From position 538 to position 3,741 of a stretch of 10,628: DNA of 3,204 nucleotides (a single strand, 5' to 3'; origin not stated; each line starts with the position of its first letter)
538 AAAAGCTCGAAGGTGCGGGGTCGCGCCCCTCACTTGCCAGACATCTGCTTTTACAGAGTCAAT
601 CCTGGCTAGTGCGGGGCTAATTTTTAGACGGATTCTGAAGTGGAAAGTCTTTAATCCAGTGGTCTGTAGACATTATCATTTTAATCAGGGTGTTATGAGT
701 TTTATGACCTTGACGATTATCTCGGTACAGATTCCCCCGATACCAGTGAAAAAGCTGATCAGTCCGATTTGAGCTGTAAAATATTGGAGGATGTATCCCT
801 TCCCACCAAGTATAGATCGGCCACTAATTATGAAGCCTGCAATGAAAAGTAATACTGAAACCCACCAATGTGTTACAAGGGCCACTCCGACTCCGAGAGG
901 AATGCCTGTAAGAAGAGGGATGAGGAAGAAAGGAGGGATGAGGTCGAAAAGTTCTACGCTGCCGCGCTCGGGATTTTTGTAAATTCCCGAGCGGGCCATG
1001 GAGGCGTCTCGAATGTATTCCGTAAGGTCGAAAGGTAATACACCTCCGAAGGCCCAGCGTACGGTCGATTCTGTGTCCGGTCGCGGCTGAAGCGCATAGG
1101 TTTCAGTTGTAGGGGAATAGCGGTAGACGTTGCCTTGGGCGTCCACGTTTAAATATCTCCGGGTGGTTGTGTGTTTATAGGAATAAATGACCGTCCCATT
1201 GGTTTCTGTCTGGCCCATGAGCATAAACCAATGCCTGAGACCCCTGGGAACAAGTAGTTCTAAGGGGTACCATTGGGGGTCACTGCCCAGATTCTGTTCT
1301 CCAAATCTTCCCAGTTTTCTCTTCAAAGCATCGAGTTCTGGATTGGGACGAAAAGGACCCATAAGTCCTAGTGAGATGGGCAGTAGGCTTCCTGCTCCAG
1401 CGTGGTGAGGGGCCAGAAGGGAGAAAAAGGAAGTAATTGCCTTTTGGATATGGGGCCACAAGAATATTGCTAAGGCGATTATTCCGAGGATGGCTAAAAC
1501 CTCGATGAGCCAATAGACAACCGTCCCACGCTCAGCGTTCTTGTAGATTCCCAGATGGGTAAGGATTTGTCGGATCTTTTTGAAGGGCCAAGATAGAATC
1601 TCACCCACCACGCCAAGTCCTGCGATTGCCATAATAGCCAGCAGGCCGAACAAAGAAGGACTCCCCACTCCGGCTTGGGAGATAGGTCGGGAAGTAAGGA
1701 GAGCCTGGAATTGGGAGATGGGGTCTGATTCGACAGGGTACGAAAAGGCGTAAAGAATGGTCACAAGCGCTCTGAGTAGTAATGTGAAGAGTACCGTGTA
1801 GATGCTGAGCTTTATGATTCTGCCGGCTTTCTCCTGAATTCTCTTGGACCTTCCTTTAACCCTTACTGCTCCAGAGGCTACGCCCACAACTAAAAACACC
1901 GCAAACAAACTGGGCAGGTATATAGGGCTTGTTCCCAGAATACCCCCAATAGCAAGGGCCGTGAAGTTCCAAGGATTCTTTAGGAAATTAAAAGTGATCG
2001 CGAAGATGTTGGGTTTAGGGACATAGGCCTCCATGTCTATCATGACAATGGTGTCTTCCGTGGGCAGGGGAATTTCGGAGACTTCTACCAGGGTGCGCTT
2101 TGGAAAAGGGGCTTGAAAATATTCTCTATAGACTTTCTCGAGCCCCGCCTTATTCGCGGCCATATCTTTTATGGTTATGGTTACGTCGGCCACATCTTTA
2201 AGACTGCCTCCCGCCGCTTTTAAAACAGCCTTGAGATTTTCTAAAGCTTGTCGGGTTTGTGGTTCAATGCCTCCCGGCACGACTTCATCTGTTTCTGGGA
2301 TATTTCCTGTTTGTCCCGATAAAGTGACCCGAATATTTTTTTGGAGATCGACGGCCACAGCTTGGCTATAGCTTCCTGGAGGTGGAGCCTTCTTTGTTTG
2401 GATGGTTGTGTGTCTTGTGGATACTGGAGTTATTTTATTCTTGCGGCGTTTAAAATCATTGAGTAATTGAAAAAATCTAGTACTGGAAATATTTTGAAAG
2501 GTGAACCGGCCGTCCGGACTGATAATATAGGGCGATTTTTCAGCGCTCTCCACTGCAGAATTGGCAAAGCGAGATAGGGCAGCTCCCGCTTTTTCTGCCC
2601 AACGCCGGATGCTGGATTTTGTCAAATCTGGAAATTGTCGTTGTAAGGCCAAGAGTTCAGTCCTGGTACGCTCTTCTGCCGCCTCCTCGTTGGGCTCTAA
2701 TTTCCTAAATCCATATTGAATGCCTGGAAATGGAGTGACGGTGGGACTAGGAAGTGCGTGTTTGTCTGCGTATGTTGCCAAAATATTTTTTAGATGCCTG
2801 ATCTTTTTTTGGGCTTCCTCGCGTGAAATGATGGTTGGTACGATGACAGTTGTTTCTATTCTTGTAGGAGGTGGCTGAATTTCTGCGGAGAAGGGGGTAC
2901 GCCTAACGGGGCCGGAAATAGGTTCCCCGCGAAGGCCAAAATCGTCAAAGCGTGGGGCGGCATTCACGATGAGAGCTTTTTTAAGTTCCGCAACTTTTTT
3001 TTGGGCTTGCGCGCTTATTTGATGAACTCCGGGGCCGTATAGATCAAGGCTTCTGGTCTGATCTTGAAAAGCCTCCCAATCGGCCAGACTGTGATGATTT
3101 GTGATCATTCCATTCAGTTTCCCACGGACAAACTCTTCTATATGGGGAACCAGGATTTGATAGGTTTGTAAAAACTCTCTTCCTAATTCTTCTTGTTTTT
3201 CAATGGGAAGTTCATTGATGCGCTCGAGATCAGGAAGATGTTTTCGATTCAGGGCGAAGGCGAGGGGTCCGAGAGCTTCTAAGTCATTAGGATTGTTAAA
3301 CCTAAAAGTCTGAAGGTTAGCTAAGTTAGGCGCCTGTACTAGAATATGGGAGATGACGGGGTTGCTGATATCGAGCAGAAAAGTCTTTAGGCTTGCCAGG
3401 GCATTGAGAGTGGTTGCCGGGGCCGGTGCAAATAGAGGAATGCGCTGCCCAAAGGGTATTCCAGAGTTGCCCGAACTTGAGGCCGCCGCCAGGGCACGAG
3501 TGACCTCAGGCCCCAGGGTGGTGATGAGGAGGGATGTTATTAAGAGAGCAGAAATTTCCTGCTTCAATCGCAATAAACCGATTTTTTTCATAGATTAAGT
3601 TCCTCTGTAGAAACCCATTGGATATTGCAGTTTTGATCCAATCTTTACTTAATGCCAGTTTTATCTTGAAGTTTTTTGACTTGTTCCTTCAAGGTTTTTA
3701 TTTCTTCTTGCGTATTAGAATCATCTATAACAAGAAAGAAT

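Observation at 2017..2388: RidA/YjgF enamine-deaminase domain embedded in the exported part of a giant membrane protein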

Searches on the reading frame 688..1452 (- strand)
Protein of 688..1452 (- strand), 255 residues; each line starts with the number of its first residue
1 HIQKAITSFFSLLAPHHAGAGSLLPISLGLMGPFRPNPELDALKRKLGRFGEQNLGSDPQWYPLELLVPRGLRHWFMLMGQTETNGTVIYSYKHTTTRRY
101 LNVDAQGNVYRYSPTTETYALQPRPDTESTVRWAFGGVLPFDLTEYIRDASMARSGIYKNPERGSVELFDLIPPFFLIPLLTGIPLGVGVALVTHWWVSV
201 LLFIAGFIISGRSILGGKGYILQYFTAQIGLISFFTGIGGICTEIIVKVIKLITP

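Call 62: search_solved_structures(query=window:688-1452:-, max_evalue=1)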
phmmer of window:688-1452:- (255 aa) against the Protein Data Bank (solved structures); distinct sequences matched with E-value up to 1: 0.

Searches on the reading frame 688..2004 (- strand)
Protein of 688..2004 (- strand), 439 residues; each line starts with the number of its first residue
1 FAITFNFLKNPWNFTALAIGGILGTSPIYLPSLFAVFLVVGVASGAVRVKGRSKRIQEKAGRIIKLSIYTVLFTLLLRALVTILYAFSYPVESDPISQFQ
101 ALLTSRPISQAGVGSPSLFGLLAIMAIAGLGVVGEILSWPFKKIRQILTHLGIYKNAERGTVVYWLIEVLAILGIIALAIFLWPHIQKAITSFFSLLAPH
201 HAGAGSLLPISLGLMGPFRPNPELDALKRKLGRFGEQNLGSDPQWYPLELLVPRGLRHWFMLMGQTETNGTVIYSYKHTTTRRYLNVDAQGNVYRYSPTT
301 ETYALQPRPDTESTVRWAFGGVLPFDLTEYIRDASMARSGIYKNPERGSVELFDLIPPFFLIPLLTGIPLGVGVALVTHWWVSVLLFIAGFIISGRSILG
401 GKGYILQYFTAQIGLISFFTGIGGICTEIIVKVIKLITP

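Call 30: find_related_loci(query=window:688-2004:-, collection=metagenome_contigs, flank=10000)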
Query window:688-2004:- (439 aa) in metagenome_contigs; peptide patterns used: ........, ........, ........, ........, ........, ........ (x = any residue, [..] = any of these).
129 stretches matched a pattern, but none encodes a relative of the query by tblastn (E <= 1e-3).

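Call 31: find_related_loci(query=window:688-2004:-, collection=genome_contigs, flank=10000)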
Query window:688-2004:- (439 aa) in genome_contigs; peptide patterns used: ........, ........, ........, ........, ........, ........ (x = any residue, [..] = any of these).
59 stretches matched a pattern, but none encodes a relative of the query by tblastn (E <= 1e-3).

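Call 79: find_related_loci(query=window:688-2004:-, collection=viral_contigs, flank=8000)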
Query window:688-2004:- (439 aa) in viral_contigs; peptide patterns used: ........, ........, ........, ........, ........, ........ (x = any residue, [..] = any of these).
2 stretches matched a pattern, but none encodes a relative of the query by tblastn (E <= 1e-3).

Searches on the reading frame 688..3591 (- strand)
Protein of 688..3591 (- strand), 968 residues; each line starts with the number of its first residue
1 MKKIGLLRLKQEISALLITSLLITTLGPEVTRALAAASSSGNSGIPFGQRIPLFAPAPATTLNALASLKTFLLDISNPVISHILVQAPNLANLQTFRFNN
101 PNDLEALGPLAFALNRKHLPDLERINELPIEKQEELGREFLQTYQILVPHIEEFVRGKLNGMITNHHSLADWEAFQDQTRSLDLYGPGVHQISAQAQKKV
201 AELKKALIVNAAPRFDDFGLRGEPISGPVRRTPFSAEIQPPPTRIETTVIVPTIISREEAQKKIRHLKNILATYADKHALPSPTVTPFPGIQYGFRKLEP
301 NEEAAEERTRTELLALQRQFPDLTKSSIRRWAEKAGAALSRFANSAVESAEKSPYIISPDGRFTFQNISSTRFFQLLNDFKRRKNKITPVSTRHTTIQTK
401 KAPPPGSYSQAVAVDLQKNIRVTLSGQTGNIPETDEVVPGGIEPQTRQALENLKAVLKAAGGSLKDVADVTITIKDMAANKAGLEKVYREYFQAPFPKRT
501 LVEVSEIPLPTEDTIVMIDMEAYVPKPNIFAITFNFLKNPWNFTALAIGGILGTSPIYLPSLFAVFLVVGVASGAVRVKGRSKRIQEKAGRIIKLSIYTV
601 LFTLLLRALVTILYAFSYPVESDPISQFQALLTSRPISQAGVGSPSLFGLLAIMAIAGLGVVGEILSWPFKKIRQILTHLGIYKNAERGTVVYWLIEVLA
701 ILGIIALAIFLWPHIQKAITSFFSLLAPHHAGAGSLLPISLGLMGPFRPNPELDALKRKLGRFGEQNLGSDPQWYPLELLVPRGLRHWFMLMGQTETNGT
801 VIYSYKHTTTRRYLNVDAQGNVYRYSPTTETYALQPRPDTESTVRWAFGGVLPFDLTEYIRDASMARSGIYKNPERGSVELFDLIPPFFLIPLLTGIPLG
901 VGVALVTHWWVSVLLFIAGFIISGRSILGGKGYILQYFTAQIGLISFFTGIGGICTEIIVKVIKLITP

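Call 3: search_protein_families(library=pfam, proteins=[window:688-3591:-], max_evalue=1)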
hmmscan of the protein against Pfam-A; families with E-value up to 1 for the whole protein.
window:688-3591:- (968 aa): 1 family
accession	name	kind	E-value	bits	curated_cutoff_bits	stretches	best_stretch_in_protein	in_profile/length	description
PF01042.26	Ribonuc_L-PSP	-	7.5e-22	78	27.3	1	400-510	2-109/121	Endoribonuclease L-PSP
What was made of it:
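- On Rid / YjgF-YER057c-UK114 superfamily (Pfam PF01042): 78 bits against 27.3, E 7.5e-22, residues 400-510 (call 3)
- On 3x-RidA tandem fusion proteins: A single matched stretch (call 3).
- Closest known: 3x-RidA tandem fusions. Different: A has a single RidA domain (one matched stretch, call 3), so any trimer must be intermolecular.
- Checked: Pfam PF01042 (Ribonuc_L-PSP) matches residues 400-510 at E 7.5e-22, 78 bits against a cut-off of 27.3 (call 3).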

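Call 4: search_protein_families(library=ncbifam, proteins=[window:688-3591:-], max_evalue=1)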
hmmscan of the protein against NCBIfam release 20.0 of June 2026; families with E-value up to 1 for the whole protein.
window:688-3591:- (968 aa): 3 families
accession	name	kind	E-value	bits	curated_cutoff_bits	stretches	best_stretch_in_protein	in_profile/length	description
TIGR00004.1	TIGR00004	subfamily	1.7e-24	86.4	106.25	1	395-511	2-115/125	Rid family detoxifying hydrolase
NF008490.0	PRK11401.1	equivalog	7.2e-13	48.5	222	1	396-510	4-116/129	enamine/imine deaminase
TIGR03610.1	RutC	equivalog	3.3e-10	40.2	169.1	1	432-505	38-110/127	pyrimidine utilization protein C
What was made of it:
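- On RidA subfamily (archetypal enamine/imine deaminase, TIGR00004): 86.4 against 106.25 bits (call 4).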

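Call 6: find_homologous_proteins(query=window:688-3591:-)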
Query window:688-3591:- (968 aa): 1 proteins with E <= 0.001 among 8000 candidates.
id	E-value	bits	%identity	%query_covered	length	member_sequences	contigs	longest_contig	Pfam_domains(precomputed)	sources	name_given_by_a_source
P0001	0.0e+0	2168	100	100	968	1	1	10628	PF01042.27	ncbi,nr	ncbi:MAG: hypothetical protein HY399_05005 [Elusimicrobia bacterium]|nr:hypothetical protein [Elusim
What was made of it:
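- Tried and rejected: Word-indexed search with the full protein: only the protein itself was found (call 6).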

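Call 21: search_protein_representatives(protein=window:688-3591:-)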
Query: 968 residues. Proteins with E-value up to 0.001 (for the whole library): 5189; up to 1e-10: 334; up to 1e-30: 8. The best 150 are listed.
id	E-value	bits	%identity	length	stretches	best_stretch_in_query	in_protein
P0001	0.0e+00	2167.5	100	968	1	1-968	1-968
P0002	2.6e-36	141.5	56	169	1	393-523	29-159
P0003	5.7e-36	140.4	54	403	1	389-527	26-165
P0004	1.9e-35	138.7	58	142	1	394-526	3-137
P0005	4.4e-34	134.2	37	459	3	396-509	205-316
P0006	3.1e-33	131.4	61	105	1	425-526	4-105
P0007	4.2e-33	130.9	38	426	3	393-510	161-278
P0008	3.2e-32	128.0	50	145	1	396-527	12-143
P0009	6.5e-29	117.1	54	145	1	396-526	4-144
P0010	7.4e-29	116.9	32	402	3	393-509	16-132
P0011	7.3e-28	113.6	49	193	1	391-526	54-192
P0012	1.8e-26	109.0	48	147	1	395-526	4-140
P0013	4.7e-26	107.6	35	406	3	395-530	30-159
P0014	1.0e-25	106.5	33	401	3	422-526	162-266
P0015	2.2e-24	102.1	37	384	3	387-508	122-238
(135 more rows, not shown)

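Call 40: search_protein_families(library=phrogs, proteins=[window:688-3591:-], max_evalue=0.1)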
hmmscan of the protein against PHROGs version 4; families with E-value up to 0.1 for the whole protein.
window:688-3591:- (968 aa): 0 families

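Call 41: search_protein_families(library=padloc, proteins=[window:688-3591:-], max_evalue=0.1)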
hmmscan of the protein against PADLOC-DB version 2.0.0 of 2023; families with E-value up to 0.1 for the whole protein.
window:688-3591:- (968 aa): 1 family
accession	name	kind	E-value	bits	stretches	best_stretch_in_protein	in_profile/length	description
PDLC04030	PD-T4-2_B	-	1.8e-13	48.5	1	395-518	169-287/294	-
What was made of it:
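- On PD-T4-2 anti-phage system (PADLOC PD-T4-2_B): Only profile positions 169-287 of 294 match, and they coincide with the RidA domain (call 41).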

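Call 59: predict_structure(alignment_id=A3)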
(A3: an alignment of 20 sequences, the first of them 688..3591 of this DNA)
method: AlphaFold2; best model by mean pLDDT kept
length: 968 residues; sequences in the alignment: 20
mean_pLDDT: 58.3   pTM: 0.38
mean pLDDT of the five models: 58.3, 57.1, 56.7, 56.4, 56.3
residues with pLDDT >= 90: 120; 70-90: 163; 50-70: 296; < 50: 389
segments of 3 or more residues with pLDDT < 50: 1-3, 33-84, 86-88, 99-101, 210-255, 282-300, 335-368, 618-657, 659-670, 683-689, 725-753, 763-773, 776-788, 806-811, 824-901, 925-933
pLDDT, mean of each block of 10 residues (from residue 1): 52 63 60 47 36 36 39 39 48 53 51 56 72 78 76 79 80 80 70 80 72 34 30 29 25 43 64 67 38 32 53 62 60 48 45 41 44 69 58 89 87 95 94 94 98 97 97 98 98 96 89 93 90 75 71 57 63 54 69 71 72 56 44 36 39 46 48 52 47 64 76 66 44 31 33 51 47 44 39 52 52 62 47 29 26 26 27 28 29 41 59 63 49 52 65 70 60
secondary structure, 60 per line:
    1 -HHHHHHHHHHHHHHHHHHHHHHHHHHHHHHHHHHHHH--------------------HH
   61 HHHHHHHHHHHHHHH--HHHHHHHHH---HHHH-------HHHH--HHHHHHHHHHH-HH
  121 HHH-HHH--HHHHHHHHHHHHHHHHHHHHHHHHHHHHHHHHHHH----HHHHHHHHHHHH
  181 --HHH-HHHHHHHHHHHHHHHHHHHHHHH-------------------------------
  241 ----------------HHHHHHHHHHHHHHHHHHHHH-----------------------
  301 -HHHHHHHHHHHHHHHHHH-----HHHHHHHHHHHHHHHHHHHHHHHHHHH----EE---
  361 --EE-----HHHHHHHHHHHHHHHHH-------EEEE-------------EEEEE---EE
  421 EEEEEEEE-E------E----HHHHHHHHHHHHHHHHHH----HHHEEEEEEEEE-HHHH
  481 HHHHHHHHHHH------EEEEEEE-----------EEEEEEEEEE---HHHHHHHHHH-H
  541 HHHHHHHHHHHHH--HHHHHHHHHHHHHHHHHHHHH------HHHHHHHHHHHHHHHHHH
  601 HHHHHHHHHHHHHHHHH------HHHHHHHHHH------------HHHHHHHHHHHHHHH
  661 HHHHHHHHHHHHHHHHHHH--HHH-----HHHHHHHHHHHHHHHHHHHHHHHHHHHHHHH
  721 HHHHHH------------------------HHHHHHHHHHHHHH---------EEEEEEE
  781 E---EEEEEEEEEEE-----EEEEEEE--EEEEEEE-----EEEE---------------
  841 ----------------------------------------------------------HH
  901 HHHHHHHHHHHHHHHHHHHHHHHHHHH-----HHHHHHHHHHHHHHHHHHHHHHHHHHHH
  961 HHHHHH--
elements in order (helices of 4 or more, strands of 3 or more residues): H2-38 H59-75 H78-86 H90-93 H101-104 H107-117 H119-123 H130-164 H169-180 H187-209 H257-277 H302-319 H325-351 H370-386 E394-397 E411-415 E419-428 H442-459 E467-475 H477-491 E498-504 E516-525 H529-538 H540-553 H556-576 H583-617 H624-633 H646-679 H690-726 H751-764 E774-781 E785-795 E801-807 E810-816 E822-825 H899-927 H933-966
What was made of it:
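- The hydrophobic stretch 541-576 is 36 residues long, and AlphaFold breaks it into two helices, 540-553 and 556-576 (call 59).
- Tried and rejected: Mean pLDDT was 58, so I used it only for secondary structure and did not fold-search it (call 59).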

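Call 64: find_encoding_contigs(protein=window:688-3591:-, flank=10000, max_places=6)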
Protein window:688-3591:- (968 aa): no gene with exactly this product is on record in the collection.

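Call 66: list_cluster_members(proteins=[window:688-3591:-, window:3648-7820:-, window:8408-9175:+, window:9168-10538:+])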
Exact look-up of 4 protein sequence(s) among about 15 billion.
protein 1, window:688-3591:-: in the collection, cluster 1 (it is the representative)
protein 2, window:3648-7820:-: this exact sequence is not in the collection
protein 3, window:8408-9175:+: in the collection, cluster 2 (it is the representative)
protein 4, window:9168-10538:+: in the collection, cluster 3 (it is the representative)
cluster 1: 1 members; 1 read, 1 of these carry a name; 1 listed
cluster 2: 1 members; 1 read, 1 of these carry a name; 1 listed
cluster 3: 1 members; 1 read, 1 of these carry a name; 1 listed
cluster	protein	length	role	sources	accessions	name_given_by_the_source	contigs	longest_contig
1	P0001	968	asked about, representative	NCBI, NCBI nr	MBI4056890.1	MAG: hypothetical protein HY399_05005 [Elusimicrobia bacterium] | hypothetical protein [Elusimicrobiota bacterium]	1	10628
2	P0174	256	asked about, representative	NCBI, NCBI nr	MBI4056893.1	MAG: slipin family protein [Elusimicrobia bacterium] | slipin family protein [Elusimicrobiota bacterium]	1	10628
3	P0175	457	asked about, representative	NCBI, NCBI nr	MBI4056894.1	MAG: M20/M25/M40 family metallo-hydrolase [Elusimicrobia bacterium] | M20/M25/M40 family metallo-hydrolase [Elusimicrobiota bacterium]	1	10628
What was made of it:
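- Checked: The window is the whole 10,628-nt contig (calls 6, 66).
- The protein is known from a single contig of a single MAG, so conservation of the fusion cannot be tested (calls 6, 21, 64, 66).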
